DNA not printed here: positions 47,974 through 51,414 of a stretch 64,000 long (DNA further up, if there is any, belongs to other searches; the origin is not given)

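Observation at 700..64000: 63-kb glycan-assembly island built around about 13 extracytoplasmic GT-C glycosyltransferases plus lipid-phosphate-sugar synthases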

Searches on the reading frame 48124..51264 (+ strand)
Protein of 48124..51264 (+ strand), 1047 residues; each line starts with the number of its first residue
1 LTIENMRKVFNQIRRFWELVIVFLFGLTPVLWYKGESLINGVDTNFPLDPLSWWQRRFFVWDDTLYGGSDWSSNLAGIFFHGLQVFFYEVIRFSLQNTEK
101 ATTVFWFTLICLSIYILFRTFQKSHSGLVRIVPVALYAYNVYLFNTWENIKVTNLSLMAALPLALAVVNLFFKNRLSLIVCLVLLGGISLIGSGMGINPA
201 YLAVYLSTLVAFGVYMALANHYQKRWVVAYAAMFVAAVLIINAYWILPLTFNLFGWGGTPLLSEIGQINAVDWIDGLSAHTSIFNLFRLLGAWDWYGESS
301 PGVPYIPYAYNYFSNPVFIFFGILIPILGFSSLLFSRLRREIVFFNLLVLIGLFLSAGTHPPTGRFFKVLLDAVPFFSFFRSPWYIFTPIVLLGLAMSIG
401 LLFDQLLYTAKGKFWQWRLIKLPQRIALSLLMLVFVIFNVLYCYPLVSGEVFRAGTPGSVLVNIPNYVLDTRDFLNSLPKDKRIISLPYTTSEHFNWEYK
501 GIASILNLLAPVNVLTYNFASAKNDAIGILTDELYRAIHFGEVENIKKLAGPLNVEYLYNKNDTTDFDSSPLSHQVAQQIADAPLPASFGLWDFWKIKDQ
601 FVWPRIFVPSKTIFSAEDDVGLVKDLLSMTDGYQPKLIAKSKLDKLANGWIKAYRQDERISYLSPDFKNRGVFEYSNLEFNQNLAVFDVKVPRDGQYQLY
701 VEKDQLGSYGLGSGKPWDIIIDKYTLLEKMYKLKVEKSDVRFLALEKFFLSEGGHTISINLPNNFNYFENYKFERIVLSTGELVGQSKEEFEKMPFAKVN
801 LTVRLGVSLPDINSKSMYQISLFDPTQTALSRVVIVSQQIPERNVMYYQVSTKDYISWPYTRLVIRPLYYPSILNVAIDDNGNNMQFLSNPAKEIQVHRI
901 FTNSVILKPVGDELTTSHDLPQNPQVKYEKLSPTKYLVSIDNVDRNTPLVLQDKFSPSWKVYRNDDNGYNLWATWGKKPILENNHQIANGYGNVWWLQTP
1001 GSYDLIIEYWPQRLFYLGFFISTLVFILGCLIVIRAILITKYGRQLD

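Call 7: search_protein_families(library=pfam, proteins=[window:48124-51264:+])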
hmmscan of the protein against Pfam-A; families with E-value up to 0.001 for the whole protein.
window:48124-51264:+ (1047 aa): 1 family
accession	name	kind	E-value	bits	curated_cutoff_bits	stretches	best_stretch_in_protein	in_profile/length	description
PF11847.13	GT-C_AftD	-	5.7e-09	34.9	26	1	47-498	23-444/661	Alpha-(1->3)-arabinofuranosyltransferase, N-terminal GT-C domain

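Call 13: search_protein_families(library=ncbifam, max_evalue=0.01, proteins=[window:48124-51264:+])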
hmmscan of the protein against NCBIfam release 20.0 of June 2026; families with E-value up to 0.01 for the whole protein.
window:48124-51264:+ (1047 aa): 0 families

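Call 18: search_solved_structures(query=window:48124-51264:+, max_evalue=1)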
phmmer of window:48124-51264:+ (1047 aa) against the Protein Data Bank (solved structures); distinct sequences matched with E-value up to 1: 0.
